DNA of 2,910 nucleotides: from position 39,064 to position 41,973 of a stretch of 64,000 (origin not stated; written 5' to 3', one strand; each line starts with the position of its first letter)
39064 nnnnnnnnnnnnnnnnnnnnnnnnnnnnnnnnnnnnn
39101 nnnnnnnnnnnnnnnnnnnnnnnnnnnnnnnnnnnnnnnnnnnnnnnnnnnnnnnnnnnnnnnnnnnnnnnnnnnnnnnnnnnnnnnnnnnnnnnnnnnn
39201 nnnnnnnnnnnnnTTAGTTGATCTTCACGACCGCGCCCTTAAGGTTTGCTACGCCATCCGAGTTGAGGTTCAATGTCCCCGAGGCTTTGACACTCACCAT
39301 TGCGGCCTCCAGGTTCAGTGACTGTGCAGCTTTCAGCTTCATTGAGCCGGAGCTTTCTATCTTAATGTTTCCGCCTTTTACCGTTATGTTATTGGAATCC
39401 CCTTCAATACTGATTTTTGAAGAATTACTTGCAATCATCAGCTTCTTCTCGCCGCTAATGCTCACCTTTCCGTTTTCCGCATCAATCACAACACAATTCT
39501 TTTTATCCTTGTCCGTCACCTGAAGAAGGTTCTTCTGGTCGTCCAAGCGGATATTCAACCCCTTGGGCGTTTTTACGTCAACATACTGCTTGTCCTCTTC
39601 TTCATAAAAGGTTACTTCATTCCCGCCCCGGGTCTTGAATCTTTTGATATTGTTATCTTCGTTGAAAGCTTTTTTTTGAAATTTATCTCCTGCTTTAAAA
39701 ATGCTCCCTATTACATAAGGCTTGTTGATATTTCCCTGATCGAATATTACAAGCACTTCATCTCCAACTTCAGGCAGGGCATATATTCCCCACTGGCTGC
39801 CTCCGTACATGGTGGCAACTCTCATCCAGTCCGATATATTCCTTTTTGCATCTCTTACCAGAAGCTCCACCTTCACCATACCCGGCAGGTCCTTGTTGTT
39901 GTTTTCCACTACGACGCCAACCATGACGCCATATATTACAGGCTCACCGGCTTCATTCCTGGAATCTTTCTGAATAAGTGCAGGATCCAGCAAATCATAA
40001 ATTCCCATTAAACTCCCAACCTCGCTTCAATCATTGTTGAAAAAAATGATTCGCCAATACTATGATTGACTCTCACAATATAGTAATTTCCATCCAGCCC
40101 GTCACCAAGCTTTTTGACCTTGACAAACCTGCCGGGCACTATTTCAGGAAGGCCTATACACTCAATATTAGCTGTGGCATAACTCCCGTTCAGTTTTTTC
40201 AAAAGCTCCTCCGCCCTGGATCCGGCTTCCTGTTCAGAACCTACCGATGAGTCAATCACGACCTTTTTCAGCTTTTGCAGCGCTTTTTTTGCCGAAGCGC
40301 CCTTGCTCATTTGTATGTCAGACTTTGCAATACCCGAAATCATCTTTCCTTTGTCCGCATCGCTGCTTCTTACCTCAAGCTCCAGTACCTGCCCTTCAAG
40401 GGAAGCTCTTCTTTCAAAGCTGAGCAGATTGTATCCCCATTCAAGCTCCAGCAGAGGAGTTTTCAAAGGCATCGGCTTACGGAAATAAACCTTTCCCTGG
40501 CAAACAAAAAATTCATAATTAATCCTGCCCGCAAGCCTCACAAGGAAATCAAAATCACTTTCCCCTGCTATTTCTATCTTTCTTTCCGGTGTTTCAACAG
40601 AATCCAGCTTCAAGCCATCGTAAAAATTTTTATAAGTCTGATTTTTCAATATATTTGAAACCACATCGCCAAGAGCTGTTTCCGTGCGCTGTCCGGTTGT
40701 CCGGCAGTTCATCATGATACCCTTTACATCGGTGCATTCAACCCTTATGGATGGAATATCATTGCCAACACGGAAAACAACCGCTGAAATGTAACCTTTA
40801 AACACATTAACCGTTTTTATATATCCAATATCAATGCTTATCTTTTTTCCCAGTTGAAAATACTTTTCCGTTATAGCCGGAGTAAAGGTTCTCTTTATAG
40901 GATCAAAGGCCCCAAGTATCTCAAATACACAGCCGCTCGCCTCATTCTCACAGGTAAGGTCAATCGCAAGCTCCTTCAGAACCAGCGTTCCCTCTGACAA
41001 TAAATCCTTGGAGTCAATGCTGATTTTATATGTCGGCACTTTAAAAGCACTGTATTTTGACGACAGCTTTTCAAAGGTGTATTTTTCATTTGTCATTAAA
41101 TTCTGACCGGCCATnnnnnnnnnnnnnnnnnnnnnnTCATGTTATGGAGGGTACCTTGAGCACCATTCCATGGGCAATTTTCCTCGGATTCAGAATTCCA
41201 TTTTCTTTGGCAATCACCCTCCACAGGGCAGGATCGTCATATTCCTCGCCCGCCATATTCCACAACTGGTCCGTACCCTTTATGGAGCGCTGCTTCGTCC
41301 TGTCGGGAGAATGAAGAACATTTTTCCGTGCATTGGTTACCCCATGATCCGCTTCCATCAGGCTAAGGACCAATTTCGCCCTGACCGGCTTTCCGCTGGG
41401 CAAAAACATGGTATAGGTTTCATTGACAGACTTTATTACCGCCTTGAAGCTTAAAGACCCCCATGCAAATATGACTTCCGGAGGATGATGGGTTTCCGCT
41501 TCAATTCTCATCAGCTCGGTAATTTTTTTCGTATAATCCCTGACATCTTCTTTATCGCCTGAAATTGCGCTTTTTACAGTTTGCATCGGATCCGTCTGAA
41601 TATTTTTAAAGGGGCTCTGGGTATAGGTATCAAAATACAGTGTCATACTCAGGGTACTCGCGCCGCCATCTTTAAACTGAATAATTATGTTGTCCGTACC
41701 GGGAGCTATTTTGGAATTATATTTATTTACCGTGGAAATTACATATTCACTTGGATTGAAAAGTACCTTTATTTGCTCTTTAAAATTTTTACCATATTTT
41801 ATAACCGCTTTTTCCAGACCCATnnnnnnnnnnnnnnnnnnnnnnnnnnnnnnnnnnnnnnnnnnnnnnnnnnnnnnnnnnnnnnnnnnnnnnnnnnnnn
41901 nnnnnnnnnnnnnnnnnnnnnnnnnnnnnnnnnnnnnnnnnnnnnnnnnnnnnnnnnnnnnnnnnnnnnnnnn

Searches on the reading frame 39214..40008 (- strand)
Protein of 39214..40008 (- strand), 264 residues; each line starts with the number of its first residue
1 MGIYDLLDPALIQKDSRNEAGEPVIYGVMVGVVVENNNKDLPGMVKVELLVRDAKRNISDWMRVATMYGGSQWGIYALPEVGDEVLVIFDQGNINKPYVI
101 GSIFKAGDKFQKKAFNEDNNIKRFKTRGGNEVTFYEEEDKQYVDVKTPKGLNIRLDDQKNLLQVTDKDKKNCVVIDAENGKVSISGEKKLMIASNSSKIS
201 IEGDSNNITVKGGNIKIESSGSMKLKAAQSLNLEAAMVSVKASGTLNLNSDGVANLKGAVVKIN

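Call 7: search_protein_families(library=pfam, proteins=[window:39214-40008:-], max_evalue=0.01)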
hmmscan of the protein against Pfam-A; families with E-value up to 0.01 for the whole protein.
window:39214-40008:- (264 aa): 5 families
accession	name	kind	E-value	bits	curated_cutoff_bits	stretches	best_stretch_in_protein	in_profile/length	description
PF04717.18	Phage_base_V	-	2.5e-19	69.8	23.8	1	30-104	2-75/75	Type VI secretion system/phage-baseplate injector OB domain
PF11259.13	DUF3060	-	6.3e-06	26.3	23.1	1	170-222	5-57/58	Protein of unknown function (DUF3060)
PF12059.13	DUF3540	-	4.7e-05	23.8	27.9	0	194-243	59-107/199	Protein of unknown function (DUF3540)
PF10106.14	DUF2345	-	0.00042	20.6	30.7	1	173-229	80-144/151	Uncharacterized protein conserved in bacteria (DUF2345)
PF04790.18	Sarcoglycan_1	-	0.00051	19.9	32.5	1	155-259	113-217/259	Sarcoglycan complex subunit protein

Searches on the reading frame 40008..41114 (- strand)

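Call 7: search_protein_families(library=pfam, proteins=[window:40008-41114:-], max_evalue=0.01)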
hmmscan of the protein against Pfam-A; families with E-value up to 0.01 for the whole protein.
window:40008-41114:- (368 aa): 2 families
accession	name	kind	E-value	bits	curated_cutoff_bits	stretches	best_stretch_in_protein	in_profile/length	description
PF24032.1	YQBQ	-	9.5e-09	35.5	27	1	197-355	133-284/294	YQBQ-like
PF05954.17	Phage_GPD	-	0.0099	15.5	30.1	0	147-196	88-136/305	Phage tail baseplate hub (GPD)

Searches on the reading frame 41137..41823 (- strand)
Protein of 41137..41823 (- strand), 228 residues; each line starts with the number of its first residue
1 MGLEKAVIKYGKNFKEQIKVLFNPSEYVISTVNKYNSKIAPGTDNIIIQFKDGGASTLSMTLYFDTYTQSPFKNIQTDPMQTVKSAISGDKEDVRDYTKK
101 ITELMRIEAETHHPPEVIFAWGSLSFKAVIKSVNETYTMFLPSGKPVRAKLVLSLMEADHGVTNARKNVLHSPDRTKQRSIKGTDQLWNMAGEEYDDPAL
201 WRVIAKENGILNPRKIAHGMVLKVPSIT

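Call 7: search_protein_families(library=pfam, proteins=[window:41137-41823:-], max_evalue=0.01)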
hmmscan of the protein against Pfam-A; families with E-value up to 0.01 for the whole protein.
window:41137-41823:- (228 aa): 2 families
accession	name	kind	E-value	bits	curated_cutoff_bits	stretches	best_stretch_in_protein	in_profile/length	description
PF19266.4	CIS_tube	-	1e-33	116.7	27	1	12-160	17-152/158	Contractile injection system tube protein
PF06995.16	Phage_P2_GpU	-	0.0053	16.8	27.5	0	104-159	64-119/120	Phage P2 GpU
